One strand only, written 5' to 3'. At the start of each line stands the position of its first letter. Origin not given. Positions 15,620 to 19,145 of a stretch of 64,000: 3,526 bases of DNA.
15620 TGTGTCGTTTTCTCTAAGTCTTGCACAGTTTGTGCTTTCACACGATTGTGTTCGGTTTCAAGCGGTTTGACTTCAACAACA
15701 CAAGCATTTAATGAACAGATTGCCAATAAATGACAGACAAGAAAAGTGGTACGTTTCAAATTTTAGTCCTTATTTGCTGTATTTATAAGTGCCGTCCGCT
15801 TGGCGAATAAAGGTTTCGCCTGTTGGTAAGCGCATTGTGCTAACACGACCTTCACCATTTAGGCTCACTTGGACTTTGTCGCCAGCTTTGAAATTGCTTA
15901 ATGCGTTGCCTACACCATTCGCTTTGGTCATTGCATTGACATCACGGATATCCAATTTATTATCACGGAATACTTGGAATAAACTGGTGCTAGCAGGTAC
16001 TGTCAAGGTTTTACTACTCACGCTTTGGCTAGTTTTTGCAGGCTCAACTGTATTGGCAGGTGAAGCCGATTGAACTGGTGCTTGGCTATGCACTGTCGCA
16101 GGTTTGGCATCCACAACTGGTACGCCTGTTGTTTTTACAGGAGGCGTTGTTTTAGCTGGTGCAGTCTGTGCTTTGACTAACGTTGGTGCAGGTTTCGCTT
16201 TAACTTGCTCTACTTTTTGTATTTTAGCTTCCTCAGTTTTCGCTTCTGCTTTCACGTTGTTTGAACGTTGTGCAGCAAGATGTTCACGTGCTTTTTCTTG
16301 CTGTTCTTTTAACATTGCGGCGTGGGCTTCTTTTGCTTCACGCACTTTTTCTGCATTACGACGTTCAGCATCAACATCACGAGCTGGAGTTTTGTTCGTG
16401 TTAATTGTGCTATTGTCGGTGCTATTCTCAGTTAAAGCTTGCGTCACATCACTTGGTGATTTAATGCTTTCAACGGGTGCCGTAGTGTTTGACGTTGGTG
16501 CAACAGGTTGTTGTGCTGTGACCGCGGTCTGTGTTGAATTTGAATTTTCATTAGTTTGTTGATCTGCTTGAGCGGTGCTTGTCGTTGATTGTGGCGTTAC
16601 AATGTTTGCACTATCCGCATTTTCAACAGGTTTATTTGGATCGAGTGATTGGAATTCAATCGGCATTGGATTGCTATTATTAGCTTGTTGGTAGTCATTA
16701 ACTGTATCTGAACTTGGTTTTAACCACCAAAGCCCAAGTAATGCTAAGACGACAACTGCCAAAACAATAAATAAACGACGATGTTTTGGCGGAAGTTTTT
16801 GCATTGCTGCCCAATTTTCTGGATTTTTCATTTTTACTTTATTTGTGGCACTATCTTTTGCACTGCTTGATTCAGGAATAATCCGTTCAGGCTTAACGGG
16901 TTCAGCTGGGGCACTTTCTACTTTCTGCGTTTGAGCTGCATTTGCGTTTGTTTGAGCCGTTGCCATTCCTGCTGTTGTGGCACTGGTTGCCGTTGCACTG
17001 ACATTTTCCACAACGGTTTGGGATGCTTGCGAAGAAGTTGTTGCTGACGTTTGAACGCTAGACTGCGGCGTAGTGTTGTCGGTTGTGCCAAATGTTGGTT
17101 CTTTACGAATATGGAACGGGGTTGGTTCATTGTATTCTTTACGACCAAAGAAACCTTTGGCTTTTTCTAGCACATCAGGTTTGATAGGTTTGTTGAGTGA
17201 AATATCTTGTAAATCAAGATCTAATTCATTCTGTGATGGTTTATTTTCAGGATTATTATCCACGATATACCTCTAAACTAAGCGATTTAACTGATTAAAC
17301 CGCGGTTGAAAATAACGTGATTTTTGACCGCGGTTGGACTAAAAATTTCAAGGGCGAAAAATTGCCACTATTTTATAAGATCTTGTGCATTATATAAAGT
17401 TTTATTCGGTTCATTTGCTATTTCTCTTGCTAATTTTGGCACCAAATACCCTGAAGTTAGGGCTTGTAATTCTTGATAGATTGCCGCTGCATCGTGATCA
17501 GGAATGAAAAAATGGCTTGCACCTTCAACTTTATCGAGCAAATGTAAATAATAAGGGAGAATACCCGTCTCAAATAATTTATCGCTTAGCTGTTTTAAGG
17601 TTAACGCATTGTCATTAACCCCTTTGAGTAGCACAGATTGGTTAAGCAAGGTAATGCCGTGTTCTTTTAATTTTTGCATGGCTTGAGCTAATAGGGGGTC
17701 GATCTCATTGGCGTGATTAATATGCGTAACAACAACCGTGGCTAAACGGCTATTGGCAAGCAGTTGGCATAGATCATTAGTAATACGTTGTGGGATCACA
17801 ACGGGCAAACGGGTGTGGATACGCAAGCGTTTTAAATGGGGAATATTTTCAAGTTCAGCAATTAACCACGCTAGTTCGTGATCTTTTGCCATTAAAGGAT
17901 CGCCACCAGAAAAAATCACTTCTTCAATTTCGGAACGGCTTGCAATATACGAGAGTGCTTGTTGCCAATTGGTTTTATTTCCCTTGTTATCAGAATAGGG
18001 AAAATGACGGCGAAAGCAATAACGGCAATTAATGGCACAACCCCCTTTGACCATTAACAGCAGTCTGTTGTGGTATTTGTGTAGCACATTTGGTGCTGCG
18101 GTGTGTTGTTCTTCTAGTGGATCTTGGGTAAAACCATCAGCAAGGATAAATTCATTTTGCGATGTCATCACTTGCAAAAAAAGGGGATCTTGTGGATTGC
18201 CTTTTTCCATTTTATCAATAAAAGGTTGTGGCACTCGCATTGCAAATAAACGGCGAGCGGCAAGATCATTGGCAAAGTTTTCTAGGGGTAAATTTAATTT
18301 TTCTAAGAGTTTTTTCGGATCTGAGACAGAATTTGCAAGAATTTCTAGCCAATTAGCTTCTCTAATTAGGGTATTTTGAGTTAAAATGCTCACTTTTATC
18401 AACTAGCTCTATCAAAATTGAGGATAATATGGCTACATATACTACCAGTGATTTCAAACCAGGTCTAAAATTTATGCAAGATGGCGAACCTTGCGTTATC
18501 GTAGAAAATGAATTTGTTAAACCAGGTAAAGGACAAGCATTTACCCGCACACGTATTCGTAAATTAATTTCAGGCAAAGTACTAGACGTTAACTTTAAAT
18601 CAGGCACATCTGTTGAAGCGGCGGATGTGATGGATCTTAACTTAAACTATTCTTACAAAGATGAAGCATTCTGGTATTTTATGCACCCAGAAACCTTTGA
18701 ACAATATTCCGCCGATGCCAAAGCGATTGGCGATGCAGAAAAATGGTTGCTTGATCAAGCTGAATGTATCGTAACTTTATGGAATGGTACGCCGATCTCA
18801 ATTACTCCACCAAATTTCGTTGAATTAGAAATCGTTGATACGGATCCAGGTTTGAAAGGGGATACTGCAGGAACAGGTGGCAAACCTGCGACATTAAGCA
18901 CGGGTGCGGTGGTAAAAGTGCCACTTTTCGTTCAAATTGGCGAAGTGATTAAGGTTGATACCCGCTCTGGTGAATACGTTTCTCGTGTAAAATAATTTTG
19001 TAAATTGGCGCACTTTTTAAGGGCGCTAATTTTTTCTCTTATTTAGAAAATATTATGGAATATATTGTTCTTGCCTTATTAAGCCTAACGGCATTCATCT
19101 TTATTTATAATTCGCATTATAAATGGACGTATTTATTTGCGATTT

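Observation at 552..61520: Dominant non-canonical USS-like repeat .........(A)5 forms terminator pairs across the window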

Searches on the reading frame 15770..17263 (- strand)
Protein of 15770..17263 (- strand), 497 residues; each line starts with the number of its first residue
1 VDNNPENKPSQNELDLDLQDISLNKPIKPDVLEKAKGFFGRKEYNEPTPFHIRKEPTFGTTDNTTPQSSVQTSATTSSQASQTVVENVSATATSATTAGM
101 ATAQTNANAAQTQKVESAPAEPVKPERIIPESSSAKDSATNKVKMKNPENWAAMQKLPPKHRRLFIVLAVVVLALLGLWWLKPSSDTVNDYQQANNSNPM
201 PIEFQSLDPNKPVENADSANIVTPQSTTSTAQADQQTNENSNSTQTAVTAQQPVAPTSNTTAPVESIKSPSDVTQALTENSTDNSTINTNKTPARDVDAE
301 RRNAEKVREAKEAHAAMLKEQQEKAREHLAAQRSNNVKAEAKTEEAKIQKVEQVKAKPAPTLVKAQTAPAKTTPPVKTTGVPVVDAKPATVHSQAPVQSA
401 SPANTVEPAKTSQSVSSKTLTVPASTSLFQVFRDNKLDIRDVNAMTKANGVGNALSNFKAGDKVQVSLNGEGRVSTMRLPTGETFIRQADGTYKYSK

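Call 59: search_protein_families(library=pfam, proteins=[window:15770-17263:-])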
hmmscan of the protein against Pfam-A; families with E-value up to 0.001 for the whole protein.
window:15770-17263:- (497 aa): 2 families
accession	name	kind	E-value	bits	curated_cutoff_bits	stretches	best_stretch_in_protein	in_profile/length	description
PF04225.17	LysM_OapA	-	2.8e-26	91.9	22.3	1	417-497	2-85/85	Opacity-associated protein A LysM-like domain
PF08525.16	OapA_N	-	2e-05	24.8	20.7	1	154-176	2-24/28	Opacity-associated protein A N-terminal motif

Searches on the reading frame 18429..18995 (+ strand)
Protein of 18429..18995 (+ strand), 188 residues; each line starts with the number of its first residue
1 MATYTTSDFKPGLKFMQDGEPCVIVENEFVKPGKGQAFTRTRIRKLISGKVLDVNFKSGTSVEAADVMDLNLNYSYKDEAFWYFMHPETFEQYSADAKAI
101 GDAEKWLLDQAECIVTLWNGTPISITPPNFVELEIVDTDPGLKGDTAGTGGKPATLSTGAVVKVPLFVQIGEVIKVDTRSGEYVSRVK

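Call 16: find_encoding_contigs(protein=window:18429-18995:+, flank=10000, max_places=10)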
Protein window:18429-18995:+ (188 aa): 5 contigs read that carry it; 5 places shown.
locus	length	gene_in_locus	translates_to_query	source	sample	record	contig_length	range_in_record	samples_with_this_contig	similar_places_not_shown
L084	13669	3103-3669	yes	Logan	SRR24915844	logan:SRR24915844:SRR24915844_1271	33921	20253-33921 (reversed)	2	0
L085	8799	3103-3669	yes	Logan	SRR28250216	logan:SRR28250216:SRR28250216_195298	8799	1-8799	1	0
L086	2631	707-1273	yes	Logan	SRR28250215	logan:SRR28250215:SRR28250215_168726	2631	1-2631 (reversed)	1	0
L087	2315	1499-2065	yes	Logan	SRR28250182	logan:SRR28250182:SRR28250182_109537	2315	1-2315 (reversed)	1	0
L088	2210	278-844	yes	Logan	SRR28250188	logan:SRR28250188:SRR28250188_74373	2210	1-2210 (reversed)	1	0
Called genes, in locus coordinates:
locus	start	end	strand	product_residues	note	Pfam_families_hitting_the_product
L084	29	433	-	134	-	-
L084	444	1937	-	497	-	PF08525:OapA_N (weak), PF04225:LysM_OapA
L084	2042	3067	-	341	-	PF04055:Radical_SAM, PF13353:Fer4_12 (weak)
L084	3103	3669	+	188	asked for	PF08207:EFP_N, PF01132:EFP, PF09285:Elong-fact-P_C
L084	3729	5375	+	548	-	PF00884:Sulfatase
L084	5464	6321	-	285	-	PF02779:Transket_pyr, PF02780:Transketolase_C, PF22613:Transketolase_C_1 (weak)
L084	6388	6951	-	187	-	PF00456:Transketolase_N, PF13292:DXP_synthase_N (weak)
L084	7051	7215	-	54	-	-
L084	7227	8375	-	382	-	PF03611:EIIC-GAT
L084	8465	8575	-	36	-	-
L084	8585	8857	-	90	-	PF02302:PTS_IIB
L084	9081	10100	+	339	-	PF00356:LacI, PF00532:Peripla_BP_1, PF13377:Peripla_BP_3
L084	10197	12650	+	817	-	PF08461:WHD_RNase_R, PF08206:OB_RNB, PF17876:CSD2, PF00773:RNB, PF00575:S1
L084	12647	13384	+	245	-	PF08032:SpoU_sub_bind, PF00588:SpoU_methylase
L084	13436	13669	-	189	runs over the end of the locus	PF01812:5-FTHF_cyc-lig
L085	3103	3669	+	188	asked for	PF08207:EFP_N, PF01132:EFP, PF09285:Elong-fact-P_C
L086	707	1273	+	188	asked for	PF08207:EFP_N, PF01132:EFP, PF09285:Elong-fact-P_C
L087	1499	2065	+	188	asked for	PF08207:EFP_N, PF01132:EFP, PF09285:Elong-fact-P_C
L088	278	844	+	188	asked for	PF08207:EFP_N, PF01132:EFP, PF09285:Elong-fact-P_C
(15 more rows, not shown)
